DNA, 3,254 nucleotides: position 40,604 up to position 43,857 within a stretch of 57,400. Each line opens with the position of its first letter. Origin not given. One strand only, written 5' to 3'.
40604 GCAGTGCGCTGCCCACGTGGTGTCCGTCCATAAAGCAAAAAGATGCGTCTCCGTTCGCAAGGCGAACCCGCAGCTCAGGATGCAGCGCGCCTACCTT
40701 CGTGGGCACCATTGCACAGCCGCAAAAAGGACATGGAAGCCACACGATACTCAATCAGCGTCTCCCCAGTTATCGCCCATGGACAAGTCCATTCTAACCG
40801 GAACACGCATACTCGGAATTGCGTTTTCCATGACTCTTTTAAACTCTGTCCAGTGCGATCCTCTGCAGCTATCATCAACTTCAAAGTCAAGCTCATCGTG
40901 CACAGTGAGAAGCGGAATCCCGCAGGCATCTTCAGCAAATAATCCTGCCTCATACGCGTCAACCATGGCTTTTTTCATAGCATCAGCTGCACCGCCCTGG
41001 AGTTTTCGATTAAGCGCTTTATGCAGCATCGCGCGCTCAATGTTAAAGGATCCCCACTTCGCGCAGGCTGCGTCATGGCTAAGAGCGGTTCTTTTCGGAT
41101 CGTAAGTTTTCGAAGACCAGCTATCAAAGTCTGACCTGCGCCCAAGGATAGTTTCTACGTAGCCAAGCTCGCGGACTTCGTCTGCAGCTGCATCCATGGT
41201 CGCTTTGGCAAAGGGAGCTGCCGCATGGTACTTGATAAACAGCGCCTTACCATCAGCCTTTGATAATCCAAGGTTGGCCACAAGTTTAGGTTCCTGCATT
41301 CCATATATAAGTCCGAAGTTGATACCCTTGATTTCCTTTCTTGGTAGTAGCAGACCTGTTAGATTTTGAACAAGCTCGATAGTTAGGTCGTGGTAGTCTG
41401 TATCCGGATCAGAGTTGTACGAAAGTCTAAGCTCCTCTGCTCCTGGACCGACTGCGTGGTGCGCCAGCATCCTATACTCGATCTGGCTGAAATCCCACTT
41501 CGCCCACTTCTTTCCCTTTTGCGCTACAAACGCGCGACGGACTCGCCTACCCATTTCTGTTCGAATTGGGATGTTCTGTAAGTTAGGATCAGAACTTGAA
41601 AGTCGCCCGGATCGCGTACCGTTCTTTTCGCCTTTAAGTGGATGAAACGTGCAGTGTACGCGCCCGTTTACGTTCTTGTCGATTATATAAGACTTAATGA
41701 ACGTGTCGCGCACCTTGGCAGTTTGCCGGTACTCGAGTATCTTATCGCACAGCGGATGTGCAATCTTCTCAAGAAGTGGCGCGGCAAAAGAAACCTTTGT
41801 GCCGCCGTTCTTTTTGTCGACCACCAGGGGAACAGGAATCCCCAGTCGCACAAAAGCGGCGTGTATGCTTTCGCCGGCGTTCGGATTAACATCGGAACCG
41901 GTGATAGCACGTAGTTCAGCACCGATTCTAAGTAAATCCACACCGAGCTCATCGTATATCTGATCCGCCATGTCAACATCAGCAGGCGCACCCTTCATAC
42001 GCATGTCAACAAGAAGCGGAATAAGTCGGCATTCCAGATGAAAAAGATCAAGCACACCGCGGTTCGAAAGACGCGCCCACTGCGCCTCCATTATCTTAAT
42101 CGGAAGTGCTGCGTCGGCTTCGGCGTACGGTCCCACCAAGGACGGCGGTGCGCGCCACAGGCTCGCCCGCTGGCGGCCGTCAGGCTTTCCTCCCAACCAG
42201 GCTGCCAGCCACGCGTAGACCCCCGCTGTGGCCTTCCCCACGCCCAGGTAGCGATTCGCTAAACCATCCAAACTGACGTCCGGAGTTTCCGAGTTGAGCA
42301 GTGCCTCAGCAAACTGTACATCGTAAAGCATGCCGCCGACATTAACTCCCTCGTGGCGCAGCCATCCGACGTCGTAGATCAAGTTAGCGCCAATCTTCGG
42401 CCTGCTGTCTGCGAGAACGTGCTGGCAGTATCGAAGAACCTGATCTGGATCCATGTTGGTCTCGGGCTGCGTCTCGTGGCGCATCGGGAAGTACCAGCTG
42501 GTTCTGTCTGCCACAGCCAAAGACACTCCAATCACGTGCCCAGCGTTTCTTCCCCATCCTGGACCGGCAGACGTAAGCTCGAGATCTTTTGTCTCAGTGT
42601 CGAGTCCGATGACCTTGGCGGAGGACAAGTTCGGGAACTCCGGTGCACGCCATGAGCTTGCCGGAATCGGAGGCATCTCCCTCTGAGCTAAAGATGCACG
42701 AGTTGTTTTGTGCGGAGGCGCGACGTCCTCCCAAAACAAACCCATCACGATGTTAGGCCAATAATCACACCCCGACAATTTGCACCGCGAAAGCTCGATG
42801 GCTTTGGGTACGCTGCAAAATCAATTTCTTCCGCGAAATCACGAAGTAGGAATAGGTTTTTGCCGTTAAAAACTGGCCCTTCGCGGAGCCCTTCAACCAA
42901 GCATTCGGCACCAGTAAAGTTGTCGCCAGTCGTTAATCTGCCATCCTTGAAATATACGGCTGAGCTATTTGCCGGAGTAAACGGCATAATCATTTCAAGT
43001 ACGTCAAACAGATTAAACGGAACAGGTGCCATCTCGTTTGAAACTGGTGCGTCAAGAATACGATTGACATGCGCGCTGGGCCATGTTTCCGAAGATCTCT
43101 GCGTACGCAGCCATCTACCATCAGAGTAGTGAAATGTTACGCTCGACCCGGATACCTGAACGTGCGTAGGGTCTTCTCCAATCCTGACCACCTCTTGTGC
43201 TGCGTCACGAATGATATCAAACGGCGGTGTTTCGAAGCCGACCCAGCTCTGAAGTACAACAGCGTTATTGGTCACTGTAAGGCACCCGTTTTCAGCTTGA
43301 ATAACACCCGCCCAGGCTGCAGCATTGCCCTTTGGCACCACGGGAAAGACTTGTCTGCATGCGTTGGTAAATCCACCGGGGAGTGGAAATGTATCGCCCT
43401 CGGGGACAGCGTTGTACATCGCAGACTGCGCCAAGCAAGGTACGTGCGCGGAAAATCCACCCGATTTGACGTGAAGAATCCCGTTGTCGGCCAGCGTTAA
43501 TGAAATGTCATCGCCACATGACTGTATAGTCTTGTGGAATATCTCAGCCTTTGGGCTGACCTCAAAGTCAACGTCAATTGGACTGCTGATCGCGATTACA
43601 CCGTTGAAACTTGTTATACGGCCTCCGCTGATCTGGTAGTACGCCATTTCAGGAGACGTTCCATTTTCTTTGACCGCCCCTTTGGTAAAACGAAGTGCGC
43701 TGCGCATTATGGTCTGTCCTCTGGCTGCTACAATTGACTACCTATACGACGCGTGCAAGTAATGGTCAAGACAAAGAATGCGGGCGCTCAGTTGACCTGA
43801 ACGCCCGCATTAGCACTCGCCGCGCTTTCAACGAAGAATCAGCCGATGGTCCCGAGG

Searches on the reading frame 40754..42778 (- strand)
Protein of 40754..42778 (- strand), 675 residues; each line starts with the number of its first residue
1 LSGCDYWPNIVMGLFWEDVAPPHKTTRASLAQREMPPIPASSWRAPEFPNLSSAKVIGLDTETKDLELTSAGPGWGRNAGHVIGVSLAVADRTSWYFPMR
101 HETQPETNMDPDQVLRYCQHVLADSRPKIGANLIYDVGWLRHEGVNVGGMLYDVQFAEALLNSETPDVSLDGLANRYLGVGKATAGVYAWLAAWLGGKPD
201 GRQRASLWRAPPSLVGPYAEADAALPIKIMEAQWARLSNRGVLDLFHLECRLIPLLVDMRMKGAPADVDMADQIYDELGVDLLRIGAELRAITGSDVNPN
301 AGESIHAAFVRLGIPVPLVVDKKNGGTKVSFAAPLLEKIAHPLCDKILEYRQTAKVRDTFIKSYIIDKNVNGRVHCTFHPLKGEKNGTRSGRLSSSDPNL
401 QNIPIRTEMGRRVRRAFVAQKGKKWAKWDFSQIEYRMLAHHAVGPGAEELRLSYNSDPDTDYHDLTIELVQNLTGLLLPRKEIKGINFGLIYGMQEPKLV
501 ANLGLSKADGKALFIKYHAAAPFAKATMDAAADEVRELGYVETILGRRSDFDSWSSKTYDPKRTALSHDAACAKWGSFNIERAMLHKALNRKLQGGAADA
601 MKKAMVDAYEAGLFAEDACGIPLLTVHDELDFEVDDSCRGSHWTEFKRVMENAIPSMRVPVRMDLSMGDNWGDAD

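Call 85: search_protein_families(library=phrogs, proteins=[window:40754-42778:-], max_evalue=0.0001)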
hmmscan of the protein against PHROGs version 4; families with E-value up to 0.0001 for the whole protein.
window:40754-42778:- (675 aa): 9 families
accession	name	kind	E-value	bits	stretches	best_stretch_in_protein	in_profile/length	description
phrog_17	-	DNA, RNA and nucleotide metabolism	6.5e-107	360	1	37-673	653-1232/1445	DNA polymerase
phrog_15971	-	DNA, RNA and nucleotide metabolism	2e-16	61.1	1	384-553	129-284/376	DNA polymerase I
phrog_5995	-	DNA, RNA and nucleotide metabolism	2.4e-16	61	1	489-673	3-177/236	DNA polymerase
phrog_12241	-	DNA, RNA and nucleotide metabolism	4.4e-15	56.6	1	83-409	147-499/502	DNA polymerase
phrog_2573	-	DNA, RNA and nucleotide metabolism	1.2e-12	48.6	1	413-670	5-273/336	DNA polymerase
phrog_12116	-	DNA, RNA and nucleotide metabolism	1.5e-12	48.7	1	391-448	3-61/81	DNA polymerase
phrog_10285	-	DNA, RNA and nucleotide metabolism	5e-11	43.2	1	398-655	30-301/321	DNA polymerase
phrog_23226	-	DNA, RNA and nucleotide metabolism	1.1e-10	41.6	1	343-439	264-355/611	DNA polymerase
phrog_9556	-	DNA, RNA and nucleotide metabolism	1.1e-06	29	0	58-192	6-150/441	DNA polymerase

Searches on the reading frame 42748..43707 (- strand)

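Call 85: search_protein_families(library=phrogs, proteins=[window:42748-43707:-], max_evalue=0.0001)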
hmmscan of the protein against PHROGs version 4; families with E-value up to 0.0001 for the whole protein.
window:42748-43707:- (320 aa): 1 family
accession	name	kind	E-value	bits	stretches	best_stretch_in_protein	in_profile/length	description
phrog_947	-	DNA, RNA and nucleotide metabolism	1.9e-44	153.1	1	3-318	14-363/368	DNA polymerase processivity factor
